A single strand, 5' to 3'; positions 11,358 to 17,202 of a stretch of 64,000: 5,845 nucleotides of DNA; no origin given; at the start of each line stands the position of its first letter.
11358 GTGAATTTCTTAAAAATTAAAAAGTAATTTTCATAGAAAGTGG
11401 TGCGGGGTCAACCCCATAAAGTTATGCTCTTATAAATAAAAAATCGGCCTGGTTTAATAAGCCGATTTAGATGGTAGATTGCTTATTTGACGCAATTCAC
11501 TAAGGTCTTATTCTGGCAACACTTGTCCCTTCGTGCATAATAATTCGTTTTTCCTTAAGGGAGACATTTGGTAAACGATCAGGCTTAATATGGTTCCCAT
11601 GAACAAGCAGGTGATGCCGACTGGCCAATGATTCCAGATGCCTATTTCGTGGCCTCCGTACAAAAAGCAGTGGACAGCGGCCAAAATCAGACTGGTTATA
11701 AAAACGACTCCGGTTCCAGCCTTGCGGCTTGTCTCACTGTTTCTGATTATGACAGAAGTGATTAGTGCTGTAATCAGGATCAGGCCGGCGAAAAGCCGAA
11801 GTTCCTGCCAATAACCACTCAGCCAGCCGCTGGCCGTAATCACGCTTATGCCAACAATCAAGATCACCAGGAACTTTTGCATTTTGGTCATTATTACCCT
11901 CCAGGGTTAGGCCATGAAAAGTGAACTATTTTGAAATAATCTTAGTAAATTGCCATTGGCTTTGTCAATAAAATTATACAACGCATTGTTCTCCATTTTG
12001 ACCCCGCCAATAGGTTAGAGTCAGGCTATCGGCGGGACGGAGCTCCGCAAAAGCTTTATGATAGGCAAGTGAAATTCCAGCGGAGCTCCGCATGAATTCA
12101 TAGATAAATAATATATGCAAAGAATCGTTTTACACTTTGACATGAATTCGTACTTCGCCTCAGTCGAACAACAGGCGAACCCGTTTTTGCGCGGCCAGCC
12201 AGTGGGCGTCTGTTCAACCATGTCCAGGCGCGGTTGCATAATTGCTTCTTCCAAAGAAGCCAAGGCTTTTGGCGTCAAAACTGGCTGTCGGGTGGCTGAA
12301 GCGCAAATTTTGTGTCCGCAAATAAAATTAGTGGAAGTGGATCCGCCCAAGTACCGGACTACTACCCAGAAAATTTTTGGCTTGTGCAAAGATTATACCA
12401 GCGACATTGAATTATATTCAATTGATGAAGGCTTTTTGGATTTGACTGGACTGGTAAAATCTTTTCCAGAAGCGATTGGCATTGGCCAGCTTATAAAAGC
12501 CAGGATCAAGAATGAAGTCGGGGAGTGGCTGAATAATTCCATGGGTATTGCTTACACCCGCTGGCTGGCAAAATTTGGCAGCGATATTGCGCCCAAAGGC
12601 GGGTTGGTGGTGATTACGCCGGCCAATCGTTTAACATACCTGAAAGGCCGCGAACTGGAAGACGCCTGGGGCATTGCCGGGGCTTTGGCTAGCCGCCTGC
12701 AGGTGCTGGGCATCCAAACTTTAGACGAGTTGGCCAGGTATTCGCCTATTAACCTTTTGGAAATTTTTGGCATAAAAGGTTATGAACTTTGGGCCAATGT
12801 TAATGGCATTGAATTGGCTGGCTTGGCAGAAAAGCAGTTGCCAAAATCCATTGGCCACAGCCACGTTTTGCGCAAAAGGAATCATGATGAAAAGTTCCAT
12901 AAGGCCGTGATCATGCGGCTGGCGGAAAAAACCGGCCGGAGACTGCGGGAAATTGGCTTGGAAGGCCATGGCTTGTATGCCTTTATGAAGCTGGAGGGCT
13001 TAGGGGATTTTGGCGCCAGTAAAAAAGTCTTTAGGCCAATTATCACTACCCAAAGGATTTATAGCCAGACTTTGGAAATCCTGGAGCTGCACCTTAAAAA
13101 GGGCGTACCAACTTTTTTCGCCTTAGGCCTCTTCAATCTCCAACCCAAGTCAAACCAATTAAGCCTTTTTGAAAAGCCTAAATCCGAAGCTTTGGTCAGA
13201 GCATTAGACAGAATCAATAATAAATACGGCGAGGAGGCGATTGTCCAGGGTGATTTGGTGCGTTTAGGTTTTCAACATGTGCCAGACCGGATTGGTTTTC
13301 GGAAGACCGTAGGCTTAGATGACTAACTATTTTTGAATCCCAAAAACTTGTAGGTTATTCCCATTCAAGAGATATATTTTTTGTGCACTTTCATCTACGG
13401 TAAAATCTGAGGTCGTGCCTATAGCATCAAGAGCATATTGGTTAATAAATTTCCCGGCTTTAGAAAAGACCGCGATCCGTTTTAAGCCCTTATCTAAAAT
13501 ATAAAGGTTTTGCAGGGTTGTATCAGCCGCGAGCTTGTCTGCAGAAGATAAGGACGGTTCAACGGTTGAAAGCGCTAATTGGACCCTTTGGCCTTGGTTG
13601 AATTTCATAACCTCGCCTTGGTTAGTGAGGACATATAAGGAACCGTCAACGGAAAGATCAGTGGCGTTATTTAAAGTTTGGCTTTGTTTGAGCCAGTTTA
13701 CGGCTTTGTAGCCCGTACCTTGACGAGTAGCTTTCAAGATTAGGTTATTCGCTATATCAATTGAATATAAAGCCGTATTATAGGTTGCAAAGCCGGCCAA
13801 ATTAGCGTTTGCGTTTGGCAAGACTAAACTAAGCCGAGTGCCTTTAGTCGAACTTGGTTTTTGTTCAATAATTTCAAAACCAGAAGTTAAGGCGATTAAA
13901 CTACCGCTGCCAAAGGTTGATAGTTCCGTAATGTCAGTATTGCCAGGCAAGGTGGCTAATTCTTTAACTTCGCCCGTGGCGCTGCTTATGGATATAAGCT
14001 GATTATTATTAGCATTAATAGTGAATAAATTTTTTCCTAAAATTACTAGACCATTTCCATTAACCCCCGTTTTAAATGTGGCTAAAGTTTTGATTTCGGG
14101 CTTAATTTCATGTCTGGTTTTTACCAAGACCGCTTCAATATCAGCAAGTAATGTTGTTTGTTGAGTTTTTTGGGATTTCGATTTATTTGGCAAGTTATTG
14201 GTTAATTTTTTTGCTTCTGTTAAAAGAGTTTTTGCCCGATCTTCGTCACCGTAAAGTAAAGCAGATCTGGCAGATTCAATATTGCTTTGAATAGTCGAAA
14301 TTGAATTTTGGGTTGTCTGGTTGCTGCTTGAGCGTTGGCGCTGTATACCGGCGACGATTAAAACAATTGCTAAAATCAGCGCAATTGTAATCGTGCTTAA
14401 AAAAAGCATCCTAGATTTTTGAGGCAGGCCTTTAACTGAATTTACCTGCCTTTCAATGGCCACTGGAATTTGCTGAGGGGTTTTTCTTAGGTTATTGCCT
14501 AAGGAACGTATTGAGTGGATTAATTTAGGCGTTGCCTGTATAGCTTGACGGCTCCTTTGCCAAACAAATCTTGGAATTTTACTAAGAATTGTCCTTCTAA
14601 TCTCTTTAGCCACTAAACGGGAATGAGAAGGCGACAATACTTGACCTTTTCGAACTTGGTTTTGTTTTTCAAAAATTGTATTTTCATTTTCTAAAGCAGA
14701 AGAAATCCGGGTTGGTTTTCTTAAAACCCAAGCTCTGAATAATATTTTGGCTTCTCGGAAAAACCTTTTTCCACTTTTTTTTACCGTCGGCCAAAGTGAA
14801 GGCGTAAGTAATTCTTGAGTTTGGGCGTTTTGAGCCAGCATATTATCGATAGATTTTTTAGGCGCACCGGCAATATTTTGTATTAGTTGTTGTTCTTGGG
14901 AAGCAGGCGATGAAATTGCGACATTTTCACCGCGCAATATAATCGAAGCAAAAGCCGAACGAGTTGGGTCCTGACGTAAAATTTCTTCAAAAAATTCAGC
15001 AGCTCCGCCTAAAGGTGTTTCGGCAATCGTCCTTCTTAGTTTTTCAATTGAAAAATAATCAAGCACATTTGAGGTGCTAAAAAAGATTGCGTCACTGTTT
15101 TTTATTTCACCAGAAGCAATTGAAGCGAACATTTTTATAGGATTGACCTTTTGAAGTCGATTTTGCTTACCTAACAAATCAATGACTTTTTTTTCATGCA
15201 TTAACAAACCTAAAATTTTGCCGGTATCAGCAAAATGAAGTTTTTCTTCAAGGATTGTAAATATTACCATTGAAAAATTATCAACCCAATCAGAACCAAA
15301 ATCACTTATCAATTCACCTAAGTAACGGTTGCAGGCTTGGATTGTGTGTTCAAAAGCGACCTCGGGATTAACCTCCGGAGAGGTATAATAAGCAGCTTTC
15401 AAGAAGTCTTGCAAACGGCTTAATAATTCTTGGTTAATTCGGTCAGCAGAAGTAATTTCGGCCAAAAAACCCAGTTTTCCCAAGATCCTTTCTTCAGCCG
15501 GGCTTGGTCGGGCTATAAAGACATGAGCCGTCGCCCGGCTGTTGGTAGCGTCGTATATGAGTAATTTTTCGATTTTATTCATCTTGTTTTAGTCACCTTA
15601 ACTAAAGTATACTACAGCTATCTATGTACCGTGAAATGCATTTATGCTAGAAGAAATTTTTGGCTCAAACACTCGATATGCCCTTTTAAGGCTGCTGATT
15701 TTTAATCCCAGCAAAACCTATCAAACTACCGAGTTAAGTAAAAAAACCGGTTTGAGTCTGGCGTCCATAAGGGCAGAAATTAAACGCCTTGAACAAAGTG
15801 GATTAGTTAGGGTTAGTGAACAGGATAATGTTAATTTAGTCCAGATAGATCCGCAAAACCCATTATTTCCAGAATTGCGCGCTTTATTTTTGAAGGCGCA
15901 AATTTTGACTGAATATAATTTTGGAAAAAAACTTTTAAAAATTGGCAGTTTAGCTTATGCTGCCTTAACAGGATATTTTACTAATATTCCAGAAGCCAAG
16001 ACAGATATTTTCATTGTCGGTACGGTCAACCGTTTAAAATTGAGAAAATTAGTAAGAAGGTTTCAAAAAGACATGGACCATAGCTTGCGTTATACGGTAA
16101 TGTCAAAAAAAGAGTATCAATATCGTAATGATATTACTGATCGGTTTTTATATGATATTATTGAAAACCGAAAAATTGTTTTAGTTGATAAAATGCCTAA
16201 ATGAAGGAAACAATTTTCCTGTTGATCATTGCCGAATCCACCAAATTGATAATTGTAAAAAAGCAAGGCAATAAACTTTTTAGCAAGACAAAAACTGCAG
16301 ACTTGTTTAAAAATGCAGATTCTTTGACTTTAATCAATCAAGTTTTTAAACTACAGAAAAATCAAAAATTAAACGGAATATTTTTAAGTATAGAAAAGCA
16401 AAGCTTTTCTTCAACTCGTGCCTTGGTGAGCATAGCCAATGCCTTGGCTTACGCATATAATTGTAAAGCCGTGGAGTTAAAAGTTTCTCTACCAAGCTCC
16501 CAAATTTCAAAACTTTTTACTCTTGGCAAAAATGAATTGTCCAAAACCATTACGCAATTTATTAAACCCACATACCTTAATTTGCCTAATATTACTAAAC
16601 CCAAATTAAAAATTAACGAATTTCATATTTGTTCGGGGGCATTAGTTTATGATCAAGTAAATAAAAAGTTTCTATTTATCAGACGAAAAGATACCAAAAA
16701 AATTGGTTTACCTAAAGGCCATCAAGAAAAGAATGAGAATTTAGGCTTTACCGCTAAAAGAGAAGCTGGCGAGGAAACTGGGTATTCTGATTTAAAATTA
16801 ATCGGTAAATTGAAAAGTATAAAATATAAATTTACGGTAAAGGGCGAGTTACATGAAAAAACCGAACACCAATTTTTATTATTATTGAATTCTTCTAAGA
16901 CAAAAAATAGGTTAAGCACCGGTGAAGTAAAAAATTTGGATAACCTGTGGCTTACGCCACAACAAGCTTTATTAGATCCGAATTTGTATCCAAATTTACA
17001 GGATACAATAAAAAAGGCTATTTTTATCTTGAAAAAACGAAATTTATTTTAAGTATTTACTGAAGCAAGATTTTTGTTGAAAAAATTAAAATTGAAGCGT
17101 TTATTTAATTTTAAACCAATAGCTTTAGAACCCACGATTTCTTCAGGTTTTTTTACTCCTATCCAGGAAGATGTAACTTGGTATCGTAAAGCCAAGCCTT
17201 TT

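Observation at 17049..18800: lexA with an adjacent catalytically dead Y-family polymerase (ImuB-like) but no imuA/dnaE2 partner in the window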

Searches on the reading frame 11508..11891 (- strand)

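Call 32: search_protein_families(library=pfam, proteins=[window:11508-11891:-], max_evalue=1)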
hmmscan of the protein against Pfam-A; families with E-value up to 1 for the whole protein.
window:11508-11891:- (127 aa): 7 families
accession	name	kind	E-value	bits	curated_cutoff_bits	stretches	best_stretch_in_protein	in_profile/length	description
PF23778.1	Phage_holin_2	-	0.0038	17.9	32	1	63-109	3-47/92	Putative phage holin family 2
PF09843.14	DUF2070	-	0.082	11.6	30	1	9-108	81-174/561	Predicted membrane protein (DUF2070)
PF13886.12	TM7S3_TM198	-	0.087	12.9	29.2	1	31-110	21-96/199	TM7S3/TM198-like domain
PF14715.11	FixP_N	-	0.093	12.9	24.9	0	87-107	17-37/48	N-terminal domain of cytochrome oxidase-cbb3, FixP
PF03208.24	PRA1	-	0.54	10.3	30.1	1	18-82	46-113/143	PRA1 family protein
PF11877.13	DUF3397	-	0.69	10.6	25.9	1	7-78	37-108/112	Protein of unknown function (DUF3397)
PF09586.16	YfhO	-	0.77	8.5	28.5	1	13-108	347-445/835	Bacterial membrane protein YfhO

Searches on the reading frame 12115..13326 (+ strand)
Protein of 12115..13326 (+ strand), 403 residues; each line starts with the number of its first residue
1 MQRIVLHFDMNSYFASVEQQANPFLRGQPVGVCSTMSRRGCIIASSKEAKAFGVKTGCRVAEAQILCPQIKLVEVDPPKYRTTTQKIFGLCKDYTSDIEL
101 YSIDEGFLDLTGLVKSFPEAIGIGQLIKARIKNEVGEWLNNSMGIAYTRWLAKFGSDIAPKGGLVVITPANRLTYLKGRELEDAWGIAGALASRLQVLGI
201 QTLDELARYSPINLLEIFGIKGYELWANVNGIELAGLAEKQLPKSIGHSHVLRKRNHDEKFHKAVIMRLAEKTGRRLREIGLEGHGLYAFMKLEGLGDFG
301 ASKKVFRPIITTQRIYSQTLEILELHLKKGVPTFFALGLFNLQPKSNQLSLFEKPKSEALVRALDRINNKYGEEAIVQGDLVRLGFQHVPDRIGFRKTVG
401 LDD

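Call 32: search_protein_families(library=pfam, proteins=[window:12115-13326:+], max_evalue=1)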
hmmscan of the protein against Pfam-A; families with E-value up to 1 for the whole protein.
window:12115-13326:+ (403 aa): 5 families
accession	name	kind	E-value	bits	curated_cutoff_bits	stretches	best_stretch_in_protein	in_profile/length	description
PF00817.25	IMS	-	4.3e-39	134.2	23.2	1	9-156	2-147/148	impB/mucB/samB family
PF11799.13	IMS_C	-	2.1e-08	35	20.7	1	243-350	1-108/109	impB/mucB/samB family C-terminal domain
PF21999.2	IMS_HHH_1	-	0.0029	18.4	27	1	187-232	6-52/53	DNA polymerase-iota, thumb domain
PF22993.4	SAM_EPH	-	0.016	15.4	27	1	193-216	21-44/60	Ephrin receptor 1 SAM domain-like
PF13438.11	DUF4113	-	0.14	12.6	24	1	358-376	1-19/51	Domain of unknown function (DUF4113)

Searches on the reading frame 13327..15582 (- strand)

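Call 32: search_protein_families(library=pfam, proteins=[window:13327-15582:-], max_evalue=1)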
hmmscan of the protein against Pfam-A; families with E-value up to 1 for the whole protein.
window:13327-15582:- (751 aa): 5 families
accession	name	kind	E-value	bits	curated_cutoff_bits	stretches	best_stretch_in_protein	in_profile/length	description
PF04012.17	PspA_IM30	-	0.0042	17.2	33.9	1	421-491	57-126/220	PspA/IM30 family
PF14851.11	FAM176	-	0.02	15.1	31.5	1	384-473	16-105/152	FAM176 family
PF17170.10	DUF5128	-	0.028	14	22.9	1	691-741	54-109/321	6-bladed beta-propeller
PF10938.13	YfdX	-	0.047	14.1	26.6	1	434-471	4-41/149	YfdX protein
PF25746.1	Phage_Repressor_c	-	0.14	11.8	27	1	421-471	3-53/352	Streptomyces phage repressor protein c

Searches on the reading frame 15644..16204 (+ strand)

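Call 3: search_protein_families(library=pfam, proteins=[window:15644-16204:+], max_evalue=1)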
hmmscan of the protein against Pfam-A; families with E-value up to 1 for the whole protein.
window:15644-16204:+ (186 aa): 18 families
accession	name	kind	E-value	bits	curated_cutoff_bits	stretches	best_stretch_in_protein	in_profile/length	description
PF12802.13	MarR_2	-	6.6e-05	23.4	27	1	11-59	7-56/61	MarR family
PF13412.12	HTH_24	-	6.6e-05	22.8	21.9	1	28-56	20-48/48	Winged helix-turn-helix DNA-binding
PF12840.13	HTH_20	-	0.0013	19.1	27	1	8-57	3-50/51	Helix-turn-helix domain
PF08279.18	HTH_11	-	0.0017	18.6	25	1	12-55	3-44/55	HTH domain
PF01047.28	MarR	-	0.0023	18.2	24.6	1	9-59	3-51/59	MarR family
PF13730.12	HTH_36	-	0.0035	17.6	25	1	28-55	28-55/55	Helix-turn-helix domain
PF14394.12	DUF4423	-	0.02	15.1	30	1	10-60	21-71/165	Domain of unknown function (DUF4423)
PF05043.19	Mga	-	0.026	15.6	21.1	1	2-51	9-56/87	Mga helix-turn-helix domain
PF01978.25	TrmB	-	0.032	14.5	25.6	1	27-62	24-59/68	Sugar-specific transcriptional regulator TrmB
PF01022.26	HTH_5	-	0.037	14.4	22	1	10-56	3-46/47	Bacterial regulatory protein, arsR family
PF09339.16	HTH_IclR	-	0.059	13.6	22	1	27-56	20-49/52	IclR helix-turn-helix domain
PF01325.25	Fe_dep_repress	-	0.077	13.7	26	1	25-59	22-56/60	Iron dependent repressor, N-terminal DNA binding domain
PF05732.17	RepL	-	0.091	12.7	20.3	1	28-57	78-107/164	Firmicute plasmid replication protein (RepL)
PF25212.1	HVO_A0114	-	0.094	13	27.6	1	9-63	22-74/84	HVO_A0114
PF13404.12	HTH_AsnC-type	-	0.1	12.8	27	1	13-50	7-42/42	AsnC-type helix-turn-helix domain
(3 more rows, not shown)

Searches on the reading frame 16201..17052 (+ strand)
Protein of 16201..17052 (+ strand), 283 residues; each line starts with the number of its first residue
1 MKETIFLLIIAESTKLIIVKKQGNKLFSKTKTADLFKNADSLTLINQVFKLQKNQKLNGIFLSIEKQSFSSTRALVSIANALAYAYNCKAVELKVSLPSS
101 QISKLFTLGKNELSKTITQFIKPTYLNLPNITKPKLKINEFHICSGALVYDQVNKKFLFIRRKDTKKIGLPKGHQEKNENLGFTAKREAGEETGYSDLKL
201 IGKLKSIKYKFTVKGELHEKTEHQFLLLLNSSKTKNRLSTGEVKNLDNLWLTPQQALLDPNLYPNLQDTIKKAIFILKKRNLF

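Call 3: search_protein_families(library=pfam, proteins=[window:16201-17052:+], max_evalue=1)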
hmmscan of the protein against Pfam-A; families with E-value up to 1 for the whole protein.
window:16201-17052:+ (283 aa): 2 families
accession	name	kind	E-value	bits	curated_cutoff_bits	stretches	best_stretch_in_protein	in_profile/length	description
PF00293.34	NUDIX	-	7.9e-14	52.3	21.1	1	144-266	5-127/134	NUDIX domain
PF21958.2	SOGP_N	-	0.054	13.4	27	1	31-108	4-81/225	SOGP N-terminal domain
